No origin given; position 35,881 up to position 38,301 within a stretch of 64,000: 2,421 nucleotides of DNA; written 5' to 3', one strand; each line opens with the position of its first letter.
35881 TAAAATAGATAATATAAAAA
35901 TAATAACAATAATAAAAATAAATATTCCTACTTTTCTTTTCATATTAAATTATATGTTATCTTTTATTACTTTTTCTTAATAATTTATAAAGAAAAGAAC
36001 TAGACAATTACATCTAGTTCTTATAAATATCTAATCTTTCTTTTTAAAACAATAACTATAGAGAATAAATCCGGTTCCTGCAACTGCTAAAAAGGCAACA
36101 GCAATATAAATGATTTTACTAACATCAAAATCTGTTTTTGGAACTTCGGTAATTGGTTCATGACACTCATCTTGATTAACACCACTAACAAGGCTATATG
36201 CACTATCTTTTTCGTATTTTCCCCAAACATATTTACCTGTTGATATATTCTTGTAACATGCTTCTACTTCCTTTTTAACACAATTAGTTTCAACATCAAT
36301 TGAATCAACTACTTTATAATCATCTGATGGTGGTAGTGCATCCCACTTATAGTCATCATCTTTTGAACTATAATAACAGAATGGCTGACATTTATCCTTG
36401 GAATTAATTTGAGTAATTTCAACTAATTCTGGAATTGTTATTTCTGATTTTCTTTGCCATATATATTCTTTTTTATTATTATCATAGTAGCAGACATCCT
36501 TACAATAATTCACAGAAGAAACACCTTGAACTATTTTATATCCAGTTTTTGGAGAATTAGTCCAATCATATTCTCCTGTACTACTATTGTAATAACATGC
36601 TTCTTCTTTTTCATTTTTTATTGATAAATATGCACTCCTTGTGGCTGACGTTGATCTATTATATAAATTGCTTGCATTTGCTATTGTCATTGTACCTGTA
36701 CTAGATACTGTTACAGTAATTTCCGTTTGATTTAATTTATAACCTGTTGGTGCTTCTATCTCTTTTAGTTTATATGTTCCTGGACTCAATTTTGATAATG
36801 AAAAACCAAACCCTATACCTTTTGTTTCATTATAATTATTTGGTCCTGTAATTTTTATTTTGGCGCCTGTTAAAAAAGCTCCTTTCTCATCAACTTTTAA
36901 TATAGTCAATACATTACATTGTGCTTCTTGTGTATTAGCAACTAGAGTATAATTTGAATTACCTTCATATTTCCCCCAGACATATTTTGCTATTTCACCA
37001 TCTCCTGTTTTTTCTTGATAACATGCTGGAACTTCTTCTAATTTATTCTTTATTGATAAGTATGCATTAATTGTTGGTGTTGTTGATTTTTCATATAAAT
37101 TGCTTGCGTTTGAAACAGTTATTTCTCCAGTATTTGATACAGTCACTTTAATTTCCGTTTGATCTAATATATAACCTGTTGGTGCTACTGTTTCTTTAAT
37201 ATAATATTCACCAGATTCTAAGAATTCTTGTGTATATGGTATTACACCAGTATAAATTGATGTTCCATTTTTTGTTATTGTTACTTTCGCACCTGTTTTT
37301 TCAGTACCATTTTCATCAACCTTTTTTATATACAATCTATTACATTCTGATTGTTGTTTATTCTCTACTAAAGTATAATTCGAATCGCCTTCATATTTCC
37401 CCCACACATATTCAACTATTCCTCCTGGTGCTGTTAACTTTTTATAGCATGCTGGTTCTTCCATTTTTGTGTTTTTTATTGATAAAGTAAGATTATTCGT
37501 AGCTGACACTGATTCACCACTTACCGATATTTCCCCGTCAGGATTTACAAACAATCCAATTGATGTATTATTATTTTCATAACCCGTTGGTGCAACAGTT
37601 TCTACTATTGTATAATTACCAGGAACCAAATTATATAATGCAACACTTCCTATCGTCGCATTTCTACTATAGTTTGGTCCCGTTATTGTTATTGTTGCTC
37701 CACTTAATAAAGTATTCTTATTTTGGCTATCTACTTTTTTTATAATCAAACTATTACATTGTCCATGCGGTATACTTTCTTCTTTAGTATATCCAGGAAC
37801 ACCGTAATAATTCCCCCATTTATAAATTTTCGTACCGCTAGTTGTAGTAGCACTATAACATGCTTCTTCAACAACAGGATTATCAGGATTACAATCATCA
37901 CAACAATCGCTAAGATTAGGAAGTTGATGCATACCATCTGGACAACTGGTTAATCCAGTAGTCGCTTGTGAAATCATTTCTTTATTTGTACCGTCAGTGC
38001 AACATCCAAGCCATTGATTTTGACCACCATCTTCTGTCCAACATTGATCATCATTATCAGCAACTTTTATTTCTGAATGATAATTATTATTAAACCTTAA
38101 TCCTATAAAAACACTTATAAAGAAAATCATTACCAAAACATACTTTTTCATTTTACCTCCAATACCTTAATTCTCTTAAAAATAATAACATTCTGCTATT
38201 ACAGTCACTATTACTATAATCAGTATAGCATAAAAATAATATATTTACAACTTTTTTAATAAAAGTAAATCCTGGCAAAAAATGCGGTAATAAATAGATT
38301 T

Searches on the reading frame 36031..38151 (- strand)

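Call 8: search_protein_families(library=pfam, proteins=[window:36031-38151:-], max_evalue=0.01)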
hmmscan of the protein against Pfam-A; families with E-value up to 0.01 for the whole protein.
window:36031-38151:- (706 aa): 2 families
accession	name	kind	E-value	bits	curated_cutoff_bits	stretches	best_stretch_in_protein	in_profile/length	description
PF17802.7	SpaA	-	4.7e-37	126.5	23.1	3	415-490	3-87/91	Prealbumin-like fold domain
PF13620.12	CarboxypepD_reg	-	0.0012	19.6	32.3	0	420-490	7-79/82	Carboxypeptidase regulatory-like domain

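Call 45: search_protein_families(library=ncbifam, proteins=[window:36031-38151:-], max_evalue=0.1)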
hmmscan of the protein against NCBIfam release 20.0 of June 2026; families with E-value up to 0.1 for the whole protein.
window:36031-38151:- (706 aa): 1 family
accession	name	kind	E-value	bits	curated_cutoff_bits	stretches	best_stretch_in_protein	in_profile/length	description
NF033902.0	iso_D2_wall_anc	subfamily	6.7e-13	48.3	95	2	276-351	417-494/540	SpaH/EbpB family LPXTG-anchored major pilin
